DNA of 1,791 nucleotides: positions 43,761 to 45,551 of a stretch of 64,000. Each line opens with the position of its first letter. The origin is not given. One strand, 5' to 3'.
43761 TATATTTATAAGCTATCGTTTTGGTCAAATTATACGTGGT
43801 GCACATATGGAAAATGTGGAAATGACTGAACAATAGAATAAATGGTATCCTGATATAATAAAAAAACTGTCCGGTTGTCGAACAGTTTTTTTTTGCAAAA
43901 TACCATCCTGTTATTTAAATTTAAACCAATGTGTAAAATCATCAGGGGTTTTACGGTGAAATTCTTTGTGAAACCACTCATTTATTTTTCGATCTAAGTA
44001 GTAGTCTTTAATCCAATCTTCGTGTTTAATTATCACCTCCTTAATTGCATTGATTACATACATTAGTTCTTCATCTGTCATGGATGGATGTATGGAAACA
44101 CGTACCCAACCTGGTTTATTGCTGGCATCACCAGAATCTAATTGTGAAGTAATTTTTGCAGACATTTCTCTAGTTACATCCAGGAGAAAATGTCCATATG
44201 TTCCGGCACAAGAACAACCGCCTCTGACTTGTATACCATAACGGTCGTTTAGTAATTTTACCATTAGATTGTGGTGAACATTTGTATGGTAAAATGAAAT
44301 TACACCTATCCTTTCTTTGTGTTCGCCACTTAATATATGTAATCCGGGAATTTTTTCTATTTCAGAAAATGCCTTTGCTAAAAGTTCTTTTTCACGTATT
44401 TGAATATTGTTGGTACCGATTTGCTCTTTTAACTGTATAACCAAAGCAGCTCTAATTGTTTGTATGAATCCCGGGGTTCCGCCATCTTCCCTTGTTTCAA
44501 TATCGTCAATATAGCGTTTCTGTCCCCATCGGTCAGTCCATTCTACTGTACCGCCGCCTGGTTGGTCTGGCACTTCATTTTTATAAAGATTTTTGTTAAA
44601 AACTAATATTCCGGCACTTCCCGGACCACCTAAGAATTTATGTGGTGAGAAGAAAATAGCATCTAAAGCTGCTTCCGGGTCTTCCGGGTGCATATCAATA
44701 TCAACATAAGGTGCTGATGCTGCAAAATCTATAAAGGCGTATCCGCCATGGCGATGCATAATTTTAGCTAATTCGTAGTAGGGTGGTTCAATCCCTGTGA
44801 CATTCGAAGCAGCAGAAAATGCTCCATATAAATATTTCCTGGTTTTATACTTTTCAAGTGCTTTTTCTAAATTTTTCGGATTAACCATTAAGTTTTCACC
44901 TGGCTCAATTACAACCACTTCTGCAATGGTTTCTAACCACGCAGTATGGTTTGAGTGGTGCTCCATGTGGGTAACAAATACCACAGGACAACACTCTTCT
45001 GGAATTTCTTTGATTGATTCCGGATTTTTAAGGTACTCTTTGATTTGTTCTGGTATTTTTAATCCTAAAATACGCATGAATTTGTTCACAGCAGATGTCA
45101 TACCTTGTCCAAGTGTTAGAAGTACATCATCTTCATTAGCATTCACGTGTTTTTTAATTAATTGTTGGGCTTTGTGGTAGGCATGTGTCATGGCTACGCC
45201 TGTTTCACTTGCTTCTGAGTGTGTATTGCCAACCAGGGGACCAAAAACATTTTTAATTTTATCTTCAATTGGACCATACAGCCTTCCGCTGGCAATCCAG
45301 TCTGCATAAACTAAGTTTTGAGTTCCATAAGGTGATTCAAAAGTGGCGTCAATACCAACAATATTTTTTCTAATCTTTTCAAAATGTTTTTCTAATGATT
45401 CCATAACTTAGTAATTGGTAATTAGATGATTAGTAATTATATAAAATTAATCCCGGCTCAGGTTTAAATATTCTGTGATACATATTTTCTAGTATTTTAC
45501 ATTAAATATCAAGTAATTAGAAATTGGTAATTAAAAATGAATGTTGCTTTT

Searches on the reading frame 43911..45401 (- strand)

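Call 61: search_protein_families(library=ncbifam, proteins=[window:43911-45401:-], max_evalue=1e-25)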
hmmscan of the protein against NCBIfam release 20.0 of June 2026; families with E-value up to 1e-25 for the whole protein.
window:43911-45401:- (496 aa): 1 family
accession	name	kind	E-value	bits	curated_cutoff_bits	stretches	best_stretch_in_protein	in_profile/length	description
TIGR01979.1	sufS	subfamily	2.4e-39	135.3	475.1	1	27-400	16-363/403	SufS family cysteine desulfurase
